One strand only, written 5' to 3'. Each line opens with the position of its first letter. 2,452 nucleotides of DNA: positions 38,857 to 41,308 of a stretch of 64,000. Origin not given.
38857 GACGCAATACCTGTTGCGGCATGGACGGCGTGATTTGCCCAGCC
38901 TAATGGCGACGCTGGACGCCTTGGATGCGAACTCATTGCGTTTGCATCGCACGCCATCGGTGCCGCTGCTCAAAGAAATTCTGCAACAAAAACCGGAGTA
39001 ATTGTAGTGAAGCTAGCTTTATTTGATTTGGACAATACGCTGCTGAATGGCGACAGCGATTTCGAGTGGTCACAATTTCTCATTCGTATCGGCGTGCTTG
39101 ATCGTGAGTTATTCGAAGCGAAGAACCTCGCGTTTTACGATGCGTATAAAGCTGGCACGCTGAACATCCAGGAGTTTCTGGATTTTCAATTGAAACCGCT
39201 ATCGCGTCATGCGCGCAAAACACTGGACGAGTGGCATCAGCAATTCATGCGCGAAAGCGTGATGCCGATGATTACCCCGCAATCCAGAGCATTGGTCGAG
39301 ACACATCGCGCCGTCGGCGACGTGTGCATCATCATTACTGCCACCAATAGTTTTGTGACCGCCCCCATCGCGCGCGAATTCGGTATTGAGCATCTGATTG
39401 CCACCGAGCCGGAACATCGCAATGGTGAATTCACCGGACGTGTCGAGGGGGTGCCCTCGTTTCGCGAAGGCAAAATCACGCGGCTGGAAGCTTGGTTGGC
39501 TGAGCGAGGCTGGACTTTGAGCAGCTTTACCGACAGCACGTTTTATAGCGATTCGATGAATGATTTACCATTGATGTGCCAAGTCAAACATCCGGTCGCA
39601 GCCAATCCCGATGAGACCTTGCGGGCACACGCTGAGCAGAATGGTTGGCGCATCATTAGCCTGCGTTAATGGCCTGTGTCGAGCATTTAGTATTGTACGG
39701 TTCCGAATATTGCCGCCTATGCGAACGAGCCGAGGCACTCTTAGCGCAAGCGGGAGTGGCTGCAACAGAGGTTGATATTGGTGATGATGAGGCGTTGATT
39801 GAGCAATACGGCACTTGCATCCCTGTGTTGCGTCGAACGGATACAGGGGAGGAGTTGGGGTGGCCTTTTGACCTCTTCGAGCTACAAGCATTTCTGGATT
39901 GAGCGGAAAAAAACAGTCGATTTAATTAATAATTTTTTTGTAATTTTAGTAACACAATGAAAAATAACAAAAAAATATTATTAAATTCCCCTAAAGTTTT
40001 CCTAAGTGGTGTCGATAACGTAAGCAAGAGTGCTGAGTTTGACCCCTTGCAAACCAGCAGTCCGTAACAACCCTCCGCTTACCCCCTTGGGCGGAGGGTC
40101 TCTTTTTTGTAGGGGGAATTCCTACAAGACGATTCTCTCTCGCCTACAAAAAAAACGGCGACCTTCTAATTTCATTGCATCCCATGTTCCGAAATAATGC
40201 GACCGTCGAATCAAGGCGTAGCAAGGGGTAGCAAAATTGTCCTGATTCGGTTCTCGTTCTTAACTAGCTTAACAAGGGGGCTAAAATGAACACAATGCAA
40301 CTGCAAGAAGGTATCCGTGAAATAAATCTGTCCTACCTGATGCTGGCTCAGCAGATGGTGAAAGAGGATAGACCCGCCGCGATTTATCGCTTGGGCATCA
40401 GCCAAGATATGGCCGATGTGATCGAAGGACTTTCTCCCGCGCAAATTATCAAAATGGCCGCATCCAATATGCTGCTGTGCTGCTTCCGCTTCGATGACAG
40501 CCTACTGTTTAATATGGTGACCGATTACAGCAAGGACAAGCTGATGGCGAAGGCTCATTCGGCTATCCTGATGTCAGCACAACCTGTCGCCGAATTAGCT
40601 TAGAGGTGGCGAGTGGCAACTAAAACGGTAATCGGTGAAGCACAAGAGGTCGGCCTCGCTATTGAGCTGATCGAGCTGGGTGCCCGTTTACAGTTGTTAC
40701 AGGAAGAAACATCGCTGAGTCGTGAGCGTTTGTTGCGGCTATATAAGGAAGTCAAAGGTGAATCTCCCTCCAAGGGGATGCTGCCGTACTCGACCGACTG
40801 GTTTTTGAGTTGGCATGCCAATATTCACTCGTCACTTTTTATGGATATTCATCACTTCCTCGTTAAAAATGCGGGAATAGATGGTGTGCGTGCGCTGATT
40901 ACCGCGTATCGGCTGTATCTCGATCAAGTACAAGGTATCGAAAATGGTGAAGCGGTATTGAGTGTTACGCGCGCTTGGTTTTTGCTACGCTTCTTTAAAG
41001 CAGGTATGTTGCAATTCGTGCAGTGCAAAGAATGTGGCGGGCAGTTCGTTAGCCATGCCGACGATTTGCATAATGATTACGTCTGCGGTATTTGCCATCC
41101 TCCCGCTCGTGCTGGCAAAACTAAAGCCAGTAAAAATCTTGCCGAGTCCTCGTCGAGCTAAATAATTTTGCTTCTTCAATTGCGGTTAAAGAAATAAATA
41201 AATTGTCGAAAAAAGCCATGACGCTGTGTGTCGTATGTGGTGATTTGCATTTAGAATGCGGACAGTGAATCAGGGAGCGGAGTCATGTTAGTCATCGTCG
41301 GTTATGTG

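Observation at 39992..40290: Candidate sigma28-driven sRNA with two loops antisense to the flhD leader: possible class-3 to class-1 flagellar feedback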

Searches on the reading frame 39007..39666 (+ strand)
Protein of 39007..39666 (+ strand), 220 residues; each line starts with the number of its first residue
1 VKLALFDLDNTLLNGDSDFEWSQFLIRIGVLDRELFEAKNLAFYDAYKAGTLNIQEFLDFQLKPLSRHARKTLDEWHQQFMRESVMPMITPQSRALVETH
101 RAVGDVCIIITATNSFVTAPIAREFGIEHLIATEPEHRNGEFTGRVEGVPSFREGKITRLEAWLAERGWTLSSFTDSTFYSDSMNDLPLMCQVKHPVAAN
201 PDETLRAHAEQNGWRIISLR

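Call 28: search_protein_families(library=pfam, proteins=[window:39007-39666:+], max_evalue=0.001)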
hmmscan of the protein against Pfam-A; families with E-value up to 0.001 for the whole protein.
window:39007-39666:+ (220 aa): 2 families
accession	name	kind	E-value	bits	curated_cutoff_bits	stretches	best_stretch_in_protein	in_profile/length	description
PF12710.13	HAD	-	3.6e-36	125.8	27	1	4-190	1-188/189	haloacid dehalogenase-like hydrolase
PF00702.32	Hydrolase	-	0.00038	21.3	26.4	1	1-130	1-140/191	haloacid dehalogenase-like hydrolase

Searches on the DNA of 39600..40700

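Call 3: search_rna_families(source=window, start=39600, end=40700, threshold=evalue, max_evalue=10, show_alignments=3)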
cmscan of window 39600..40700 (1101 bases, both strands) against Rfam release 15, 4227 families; matches with E-value up to 10: 4.
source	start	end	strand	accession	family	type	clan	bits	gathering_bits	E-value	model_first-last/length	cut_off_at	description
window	39780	39809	+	RF01140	sR20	Gene; snRNA; snoRNA; CD-box;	-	17.4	44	0.94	1-56/56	no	Small nucleolar RNA sR20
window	39932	39976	-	RF00743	mir-308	Gene; miRNA;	-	15.7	60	4.9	9-55/63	no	mir-308 microRNA precursor family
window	40072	40140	+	RF02837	anti-hemB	Gene; sRNA;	-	15.3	49.5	1.2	1-81/81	no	Burkholderia RNA 7 (anti-hemB)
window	40075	40183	+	RF02132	HOXB13-AS1_1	Gene; lncRNA;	-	11.9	60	9.1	1-136/136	no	HOXB13 antisense RNA 1 conserved region 1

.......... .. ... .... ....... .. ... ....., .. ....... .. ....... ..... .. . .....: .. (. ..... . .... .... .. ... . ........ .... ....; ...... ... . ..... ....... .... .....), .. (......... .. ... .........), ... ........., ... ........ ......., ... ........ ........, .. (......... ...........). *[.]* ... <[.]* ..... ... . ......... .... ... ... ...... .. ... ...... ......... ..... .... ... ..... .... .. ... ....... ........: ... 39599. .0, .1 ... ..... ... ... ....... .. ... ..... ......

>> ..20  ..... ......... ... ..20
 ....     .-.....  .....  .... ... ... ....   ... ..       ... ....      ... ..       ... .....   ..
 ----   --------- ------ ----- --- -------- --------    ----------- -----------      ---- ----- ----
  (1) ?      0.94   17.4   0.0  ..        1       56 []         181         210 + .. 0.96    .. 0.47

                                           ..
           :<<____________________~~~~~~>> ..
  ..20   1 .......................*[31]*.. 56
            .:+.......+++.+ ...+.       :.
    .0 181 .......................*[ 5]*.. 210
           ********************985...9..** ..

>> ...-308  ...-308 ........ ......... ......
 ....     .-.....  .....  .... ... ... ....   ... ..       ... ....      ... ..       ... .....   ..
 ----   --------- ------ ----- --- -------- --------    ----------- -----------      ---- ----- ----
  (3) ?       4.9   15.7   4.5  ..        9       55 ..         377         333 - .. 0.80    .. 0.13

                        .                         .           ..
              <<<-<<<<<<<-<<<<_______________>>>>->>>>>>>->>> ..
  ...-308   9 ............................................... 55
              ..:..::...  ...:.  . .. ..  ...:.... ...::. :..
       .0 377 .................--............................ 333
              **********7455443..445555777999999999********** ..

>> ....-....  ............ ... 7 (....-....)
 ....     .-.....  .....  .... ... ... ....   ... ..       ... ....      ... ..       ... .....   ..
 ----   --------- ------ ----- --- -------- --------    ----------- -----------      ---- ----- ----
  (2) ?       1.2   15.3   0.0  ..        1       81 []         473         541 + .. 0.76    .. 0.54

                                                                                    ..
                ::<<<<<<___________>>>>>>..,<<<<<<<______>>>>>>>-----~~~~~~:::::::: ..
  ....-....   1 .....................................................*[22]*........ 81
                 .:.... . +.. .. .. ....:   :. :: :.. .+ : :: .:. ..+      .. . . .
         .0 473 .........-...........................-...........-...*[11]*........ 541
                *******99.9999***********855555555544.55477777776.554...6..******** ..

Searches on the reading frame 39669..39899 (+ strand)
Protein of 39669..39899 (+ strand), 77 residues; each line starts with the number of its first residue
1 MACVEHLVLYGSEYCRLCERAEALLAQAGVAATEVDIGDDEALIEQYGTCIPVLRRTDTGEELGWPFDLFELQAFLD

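Call 28: search_protein_families(library=pfam, proteins=[window:39669-39899:+], max_evalue=0.001)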
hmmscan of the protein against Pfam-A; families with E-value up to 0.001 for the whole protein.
window:39669-39899:+ (77 aa): 2 families
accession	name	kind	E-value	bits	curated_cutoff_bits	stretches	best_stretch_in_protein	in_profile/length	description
PF05768.20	Glrx-like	-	7.3e-13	49.1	26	1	7-76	2-76/77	Glutaredoxin-like domain (DUF836)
PF00462.30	Glutaredoxin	-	1e-06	29.3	22.9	1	8-43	2-37/60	Glutaredoxin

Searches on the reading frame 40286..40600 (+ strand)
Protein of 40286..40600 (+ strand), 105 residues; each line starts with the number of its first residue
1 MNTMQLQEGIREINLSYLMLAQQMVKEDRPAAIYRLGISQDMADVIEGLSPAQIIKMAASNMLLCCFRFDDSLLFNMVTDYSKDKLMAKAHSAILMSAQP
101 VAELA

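Call 21: find_related_loci(query=window:40286-40600:+, collection=genome_contigs, flank=1500)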
Query window:40286-40600:+ (105 aa) in genome_contigs; peptide patterns used: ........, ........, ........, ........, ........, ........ (x = any residue, [..] = any of these).
201 stretches matched a pattern; 109 encode a relative of the query (tblastn E <= 1e-3); the best 80 are kept; 80 distinct loci.
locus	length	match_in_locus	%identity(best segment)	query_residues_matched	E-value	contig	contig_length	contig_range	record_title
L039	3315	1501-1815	80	1-105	7e-57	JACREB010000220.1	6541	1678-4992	MAG: Nitrosomonadales bacterium isolate NC_groundwater_1688_Pr3_B-0.1um_57_72 SR-2_scaffold_141_4112420, whole genome sh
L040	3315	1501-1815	79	1-105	1e-56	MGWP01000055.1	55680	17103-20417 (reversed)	MAG: Gallionellales bacterium GWA2_55_18 gwa2_scaffold_4881, whole genome shotgun sequence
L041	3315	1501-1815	79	1-105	1e-56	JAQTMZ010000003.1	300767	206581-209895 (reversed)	MAG: Gallionella sp. isolate STA_52 NODE_58_length_300767_cov_129.817416_Sandtown_A, whole genome shotgun sequence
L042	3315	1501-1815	80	1-105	1e-56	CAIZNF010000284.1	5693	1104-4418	MAG: uncultured Nitrosomonadales bacterium isolate Loc090116-9m_bin-0587 genome assembly, contig: bin-0587:284/722, whol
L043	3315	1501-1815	79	1-105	5e-56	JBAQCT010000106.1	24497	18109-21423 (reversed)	MAG: Gallionella sp. isolate MFD12004_ilm_asm_bin33 k127_142412, whole genome shotgun sequence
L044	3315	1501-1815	79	1-105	9e-56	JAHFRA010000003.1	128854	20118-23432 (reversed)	MAG: Gallionella sp. isolate nzgw563 NODE_67_length_128855_cov_7.017090, whole genome shotgun sequence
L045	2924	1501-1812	79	1-104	3e-55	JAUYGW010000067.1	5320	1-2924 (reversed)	MAG: Gallionella sp. isolate C24_maxbin.023_sub C24_k141_311434, whole genome shotgun sequence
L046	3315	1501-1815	78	1-105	3e-55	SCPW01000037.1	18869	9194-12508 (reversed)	MAG: Gallionella sp. isolate DP16D_bin.1 DP16D_bin.1-7430, whole genome shotgun sequence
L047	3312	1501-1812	79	1-104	4e-55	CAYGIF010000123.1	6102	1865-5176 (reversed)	MAG TPA_asm: uncultured Gallionella sp. isolate ERP113451_co1_314 genome assembly, contig: NODE_17506_length_6102_cov_40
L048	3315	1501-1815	78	1-105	6e-55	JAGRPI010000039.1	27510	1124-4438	MAG: Candidatus Ferrigenium bremense isolate BP06 k141_19651, whole genome shotgun sequence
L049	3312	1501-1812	79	1-104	5e-55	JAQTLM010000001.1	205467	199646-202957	MAG: Gallionella sp. isolate STA_17 NODE_129_length_205467_cov_210.553253_Sandtown_A, whole genome shotgun sequence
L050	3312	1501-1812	79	1-104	5e-55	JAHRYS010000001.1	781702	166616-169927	MAG: Candidatus Ferrigenium altingense isolate AG11 NODE_12_length_781702_cov_3610.952812, whole genome shotgun sequence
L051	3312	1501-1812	80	1-104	6e-55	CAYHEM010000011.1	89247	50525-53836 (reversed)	MAG TPA_asm: uncultured Gallionella sp. isolate ERP119702_co1_195 genome assembly, contig: NODE_153_length_89247_cov_44.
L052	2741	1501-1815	76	1-105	1e-54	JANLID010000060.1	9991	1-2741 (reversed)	MAG: Gallionella sp. isolate S40-6 k99_467281, whole genome shotgun sequence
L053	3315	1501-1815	76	1-105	1e-54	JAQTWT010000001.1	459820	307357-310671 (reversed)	MAG: Gallionella sp. isolate STC_117 NODE_19_length_459820_cov_7.874762_Sandtown_C, whole genome shotgun sequence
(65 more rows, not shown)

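Call 28: search_protein_families(library=pfam, proteins=[window:40286-40600:+], max_evalue=0.001)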
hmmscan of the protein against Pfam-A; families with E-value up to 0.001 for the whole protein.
window:40286-40600:+ (105 aa): 1 family
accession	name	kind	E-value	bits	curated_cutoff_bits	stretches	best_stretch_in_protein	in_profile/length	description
PF05247.18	FlhD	-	6.9e-44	148.7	27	1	1-101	1-101/102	Flagellar transcriptional activator (FlhD)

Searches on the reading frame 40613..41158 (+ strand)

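Call 28: search_protein_families(library=pfam, proteins=[window:40613-41158:+], max_evalue=0.001)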
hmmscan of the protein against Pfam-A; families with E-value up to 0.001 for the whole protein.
window:40613-41158:+ (182 aa): 1 family
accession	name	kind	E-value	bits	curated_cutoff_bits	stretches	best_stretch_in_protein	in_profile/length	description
PF05280.16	FlhC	-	2e-82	275.6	27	1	1-173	1-172/173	Flagellar transcriptional activator (FlhC)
